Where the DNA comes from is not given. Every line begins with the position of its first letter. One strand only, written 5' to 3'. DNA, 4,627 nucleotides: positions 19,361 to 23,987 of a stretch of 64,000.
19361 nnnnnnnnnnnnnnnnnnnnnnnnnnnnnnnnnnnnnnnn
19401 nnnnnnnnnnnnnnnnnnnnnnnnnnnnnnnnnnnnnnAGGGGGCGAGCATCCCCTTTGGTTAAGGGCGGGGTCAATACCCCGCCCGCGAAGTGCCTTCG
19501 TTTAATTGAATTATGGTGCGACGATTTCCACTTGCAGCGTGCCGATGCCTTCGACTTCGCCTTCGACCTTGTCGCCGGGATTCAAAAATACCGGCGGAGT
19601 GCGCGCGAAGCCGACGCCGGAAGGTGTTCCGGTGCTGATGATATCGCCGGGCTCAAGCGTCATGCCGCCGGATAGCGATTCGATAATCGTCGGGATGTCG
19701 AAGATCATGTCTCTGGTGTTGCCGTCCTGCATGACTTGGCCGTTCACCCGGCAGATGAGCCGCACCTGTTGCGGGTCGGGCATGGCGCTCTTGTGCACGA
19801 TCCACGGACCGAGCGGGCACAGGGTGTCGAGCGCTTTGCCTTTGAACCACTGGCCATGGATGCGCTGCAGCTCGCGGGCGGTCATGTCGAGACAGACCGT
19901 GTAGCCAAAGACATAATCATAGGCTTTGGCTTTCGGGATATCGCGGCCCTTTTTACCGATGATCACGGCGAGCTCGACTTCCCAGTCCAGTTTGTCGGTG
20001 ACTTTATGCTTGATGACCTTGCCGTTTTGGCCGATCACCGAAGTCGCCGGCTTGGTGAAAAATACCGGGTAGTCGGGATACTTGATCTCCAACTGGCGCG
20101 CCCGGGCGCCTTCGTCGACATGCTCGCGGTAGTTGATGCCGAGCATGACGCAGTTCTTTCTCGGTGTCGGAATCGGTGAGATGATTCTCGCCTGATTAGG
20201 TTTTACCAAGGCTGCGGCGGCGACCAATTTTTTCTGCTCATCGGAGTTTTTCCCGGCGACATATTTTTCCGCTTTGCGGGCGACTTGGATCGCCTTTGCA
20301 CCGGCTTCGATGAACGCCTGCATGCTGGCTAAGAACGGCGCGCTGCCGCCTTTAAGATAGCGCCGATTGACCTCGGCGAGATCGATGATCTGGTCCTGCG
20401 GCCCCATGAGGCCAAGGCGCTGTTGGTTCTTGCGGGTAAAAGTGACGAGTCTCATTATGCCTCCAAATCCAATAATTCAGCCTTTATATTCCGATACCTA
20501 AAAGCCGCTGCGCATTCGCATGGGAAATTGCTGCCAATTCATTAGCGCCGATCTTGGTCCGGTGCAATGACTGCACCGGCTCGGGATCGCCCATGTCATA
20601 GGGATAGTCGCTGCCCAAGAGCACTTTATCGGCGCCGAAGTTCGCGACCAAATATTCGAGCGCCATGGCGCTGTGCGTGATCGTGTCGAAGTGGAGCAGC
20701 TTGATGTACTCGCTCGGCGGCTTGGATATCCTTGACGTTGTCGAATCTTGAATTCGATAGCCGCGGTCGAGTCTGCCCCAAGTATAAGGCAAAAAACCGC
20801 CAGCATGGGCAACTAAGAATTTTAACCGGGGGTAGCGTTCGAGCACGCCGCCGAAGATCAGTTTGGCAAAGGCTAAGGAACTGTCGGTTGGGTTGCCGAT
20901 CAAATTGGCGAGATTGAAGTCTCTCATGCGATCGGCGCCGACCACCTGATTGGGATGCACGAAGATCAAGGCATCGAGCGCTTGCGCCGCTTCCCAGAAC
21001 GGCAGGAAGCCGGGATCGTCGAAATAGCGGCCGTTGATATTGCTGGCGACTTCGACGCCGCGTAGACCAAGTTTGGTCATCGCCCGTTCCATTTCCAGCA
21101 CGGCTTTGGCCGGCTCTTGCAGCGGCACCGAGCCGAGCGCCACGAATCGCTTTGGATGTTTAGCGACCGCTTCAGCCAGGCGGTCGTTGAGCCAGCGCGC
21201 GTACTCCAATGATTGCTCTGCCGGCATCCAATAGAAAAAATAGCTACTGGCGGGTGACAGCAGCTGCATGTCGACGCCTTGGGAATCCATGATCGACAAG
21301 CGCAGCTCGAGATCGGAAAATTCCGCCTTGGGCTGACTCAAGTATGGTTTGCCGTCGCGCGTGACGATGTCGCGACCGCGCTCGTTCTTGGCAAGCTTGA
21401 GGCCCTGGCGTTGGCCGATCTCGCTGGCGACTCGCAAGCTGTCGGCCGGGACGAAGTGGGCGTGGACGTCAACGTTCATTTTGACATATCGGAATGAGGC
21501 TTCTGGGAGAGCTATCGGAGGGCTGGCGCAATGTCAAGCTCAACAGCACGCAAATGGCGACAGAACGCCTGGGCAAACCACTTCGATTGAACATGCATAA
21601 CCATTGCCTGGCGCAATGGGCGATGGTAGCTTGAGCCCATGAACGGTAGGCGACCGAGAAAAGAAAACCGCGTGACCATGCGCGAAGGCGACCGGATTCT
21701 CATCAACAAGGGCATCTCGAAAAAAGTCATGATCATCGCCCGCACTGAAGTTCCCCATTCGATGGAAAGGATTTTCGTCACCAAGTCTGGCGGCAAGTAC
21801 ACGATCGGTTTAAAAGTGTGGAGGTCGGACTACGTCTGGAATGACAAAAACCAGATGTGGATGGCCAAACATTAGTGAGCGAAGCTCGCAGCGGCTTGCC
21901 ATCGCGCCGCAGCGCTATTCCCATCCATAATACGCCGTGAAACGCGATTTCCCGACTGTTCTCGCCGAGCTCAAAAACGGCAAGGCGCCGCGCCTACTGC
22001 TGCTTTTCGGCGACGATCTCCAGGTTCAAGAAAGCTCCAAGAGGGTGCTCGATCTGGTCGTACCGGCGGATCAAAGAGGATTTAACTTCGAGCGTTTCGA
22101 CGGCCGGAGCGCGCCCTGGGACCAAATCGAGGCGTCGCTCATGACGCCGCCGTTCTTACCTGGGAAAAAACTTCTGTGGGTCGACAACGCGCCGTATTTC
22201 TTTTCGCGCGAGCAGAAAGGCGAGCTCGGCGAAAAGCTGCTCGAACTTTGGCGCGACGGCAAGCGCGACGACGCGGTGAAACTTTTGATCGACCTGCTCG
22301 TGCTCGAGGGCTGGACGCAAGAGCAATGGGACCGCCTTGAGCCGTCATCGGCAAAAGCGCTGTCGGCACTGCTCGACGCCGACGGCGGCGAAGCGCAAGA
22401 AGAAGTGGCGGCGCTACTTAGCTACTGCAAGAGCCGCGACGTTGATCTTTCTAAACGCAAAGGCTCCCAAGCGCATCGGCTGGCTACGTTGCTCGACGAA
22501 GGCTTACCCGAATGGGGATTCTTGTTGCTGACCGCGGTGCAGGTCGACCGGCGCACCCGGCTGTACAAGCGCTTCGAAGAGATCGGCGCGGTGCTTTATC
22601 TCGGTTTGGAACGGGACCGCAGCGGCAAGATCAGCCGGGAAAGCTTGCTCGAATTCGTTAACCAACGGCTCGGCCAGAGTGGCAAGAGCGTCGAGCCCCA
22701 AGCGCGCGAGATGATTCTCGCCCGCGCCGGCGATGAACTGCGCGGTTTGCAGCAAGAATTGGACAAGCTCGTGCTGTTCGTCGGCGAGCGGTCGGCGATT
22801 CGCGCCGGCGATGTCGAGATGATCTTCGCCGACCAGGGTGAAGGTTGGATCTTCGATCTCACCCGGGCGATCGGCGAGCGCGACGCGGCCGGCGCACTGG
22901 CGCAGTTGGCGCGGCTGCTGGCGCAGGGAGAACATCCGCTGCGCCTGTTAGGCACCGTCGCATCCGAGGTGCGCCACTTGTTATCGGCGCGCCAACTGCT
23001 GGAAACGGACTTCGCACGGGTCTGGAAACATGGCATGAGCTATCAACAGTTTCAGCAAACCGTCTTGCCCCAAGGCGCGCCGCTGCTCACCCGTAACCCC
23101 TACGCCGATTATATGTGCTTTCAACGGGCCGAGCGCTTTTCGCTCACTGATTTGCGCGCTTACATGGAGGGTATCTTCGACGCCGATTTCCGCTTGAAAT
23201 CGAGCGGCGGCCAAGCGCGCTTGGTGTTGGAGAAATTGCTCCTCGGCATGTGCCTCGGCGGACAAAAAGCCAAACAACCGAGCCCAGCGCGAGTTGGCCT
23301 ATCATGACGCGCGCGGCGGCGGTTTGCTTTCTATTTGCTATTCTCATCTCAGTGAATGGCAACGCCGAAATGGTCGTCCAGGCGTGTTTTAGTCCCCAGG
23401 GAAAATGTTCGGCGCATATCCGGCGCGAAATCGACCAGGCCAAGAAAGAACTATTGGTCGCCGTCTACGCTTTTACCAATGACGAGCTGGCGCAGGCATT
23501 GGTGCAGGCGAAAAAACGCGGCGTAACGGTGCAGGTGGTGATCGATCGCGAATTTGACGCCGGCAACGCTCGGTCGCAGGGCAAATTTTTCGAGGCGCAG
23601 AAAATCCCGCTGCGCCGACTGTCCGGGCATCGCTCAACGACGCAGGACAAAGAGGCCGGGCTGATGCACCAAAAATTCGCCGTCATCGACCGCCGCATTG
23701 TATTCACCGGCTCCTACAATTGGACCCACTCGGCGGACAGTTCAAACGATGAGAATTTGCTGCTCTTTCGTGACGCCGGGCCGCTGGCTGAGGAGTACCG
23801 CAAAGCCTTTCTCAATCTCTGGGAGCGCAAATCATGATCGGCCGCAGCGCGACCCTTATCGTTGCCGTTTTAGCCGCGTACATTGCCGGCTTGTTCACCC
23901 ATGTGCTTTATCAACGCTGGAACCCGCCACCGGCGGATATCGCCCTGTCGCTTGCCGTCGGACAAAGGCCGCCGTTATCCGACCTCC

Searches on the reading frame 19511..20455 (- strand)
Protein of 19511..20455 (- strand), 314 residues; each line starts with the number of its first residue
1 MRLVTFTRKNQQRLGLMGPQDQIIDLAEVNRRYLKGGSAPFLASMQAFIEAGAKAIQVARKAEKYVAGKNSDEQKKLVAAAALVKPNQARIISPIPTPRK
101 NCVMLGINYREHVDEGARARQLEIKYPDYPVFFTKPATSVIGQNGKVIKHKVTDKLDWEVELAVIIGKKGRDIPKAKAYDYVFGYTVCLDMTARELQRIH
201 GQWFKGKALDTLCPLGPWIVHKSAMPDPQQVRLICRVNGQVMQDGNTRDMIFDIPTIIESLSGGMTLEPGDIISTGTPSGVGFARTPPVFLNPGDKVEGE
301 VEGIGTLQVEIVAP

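Call 8: search_protein_families(library=pfam, proteins=[window:19511-20455:-], max_evalue=0.001)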
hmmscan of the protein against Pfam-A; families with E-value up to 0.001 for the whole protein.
window:19511-20455:- (314 aa): 1 family
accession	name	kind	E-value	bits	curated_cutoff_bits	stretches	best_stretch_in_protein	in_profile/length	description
PF01557.24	FAA_hydrolase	-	3.6e-74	249.5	23.9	1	102-311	2-213/214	Fumarylacetoacetate (FAA) hydrolase C-terminal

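Call 58: search_protein_families(library=ncbifam, proteins=[window:19511-20455:-], max_evalue=0.00001)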
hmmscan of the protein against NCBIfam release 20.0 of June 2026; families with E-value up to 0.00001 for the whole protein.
window:19511-20455:- (314 aa): 7 families
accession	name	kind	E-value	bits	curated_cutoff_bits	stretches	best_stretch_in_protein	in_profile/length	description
NF053535.1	DhyDRhmHlse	equivalog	4.7e-58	196.7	500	1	75-313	47-280/284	2,4-didehydro-3-deoxy-L-rhamnonate hydrolase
TIGR02303.1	HpaG-C-term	equivalog_domain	1.1e-53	182.2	276.4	1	72-312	17-243/245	4-hydroxyphenylacetate degradation bifunctional isomerase/decarboxylase, C-terminal subunit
NF011750.0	PRK15203.1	equivalog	3.2e-43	148.1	811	1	96-313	219-424/429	4-hydroxyphenylacetate degradation bifunctional isomerase/decarboxylase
NF009399.0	PRK12764.1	equivalog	8e-34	117.5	444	1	112-304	28-212/501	fumarylacetoacetate hydrolase family protein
NF007967.0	PRK10691.1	equivalog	9.7e-34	116.6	201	1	99-283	16-198/219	fumarylacetoacetate hydrolase family protein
TIGR02305.1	HpaG-N-term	equivalog_domain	2.7e-29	102.1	228.65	1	108-310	9-204/205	4-hydroxyphenylacetate degradation bifunctional isomerase/decarboxylase, N-terminal subunit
TIGR01266.1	fum_ac_acetase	equivalog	2.3e-07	30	375.3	0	135-225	176-270/420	fumarylacetoacetase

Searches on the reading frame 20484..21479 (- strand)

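Call 8: search_protein_families(library=pfam, proteins=[window:20484-21479:-], max_evalue=0.001)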
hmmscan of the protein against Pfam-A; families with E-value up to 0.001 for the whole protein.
window:20484-21479:- (331 aa): 1 family
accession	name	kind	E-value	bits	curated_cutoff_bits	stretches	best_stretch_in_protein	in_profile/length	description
PF04909.20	Amidohydro_2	-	3.8e-41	142.2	26.4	1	3-329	1-289/289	Amidohydrolase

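Call 58: search_protein_families(library=ncbifam, proteins=[window:20484-21479:-], max_evalue=0.00001)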
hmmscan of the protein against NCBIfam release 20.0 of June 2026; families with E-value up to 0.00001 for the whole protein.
window:20484-21479:- (331 aa): 0 families

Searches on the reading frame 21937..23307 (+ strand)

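Call 14: search_protein_families(library=pfam, proteins=[window:21937-23307:+], max_evalue=0.0001)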
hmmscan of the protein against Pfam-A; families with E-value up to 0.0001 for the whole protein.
window:21937-23307:+ (456 aa): 2 families
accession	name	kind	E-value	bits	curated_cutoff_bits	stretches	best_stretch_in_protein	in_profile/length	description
PF21694.2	DNA_pol3_delta_C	-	4.9e-16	59.3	27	1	305-437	4-120/121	DNA polymerase III delta subunit, C-terminal domain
PF06144.19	DNA_pol3_delta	-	2.2e-08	34.6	21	1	23-94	3-74/124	DNA polymerase III, delta subunit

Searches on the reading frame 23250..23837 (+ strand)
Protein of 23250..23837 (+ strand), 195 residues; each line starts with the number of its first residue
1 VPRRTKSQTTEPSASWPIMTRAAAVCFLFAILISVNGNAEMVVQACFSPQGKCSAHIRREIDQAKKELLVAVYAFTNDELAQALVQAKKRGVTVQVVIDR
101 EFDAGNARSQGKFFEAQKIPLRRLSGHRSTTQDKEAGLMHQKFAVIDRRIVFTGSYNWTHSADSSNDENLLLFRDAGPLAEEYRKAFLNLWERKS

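Call 14: search_protein_families(library=pfam, proteins=[window:23250-23837:+], max_evalue=0.0001)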
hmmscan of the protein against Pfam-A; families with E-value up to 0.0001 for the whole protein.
window:23250-23837:+ (195 aa): 3 families
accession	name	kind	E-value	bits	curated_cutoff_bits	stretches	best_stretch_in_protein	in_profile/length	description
PF13091.12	PLDc_2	-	2.6e-29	102.1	27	1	57-191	1-132/132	PLD-like domain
PF07894.18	SACK1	-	5.3e-13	49.6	21.4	1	44-191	117-269/274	Scaffolding anchor of CK1 domain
PF00614.28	PLDc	-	7.1e-05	23.1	21.9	0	137-159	3-25/28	Phospholipase D Active site motif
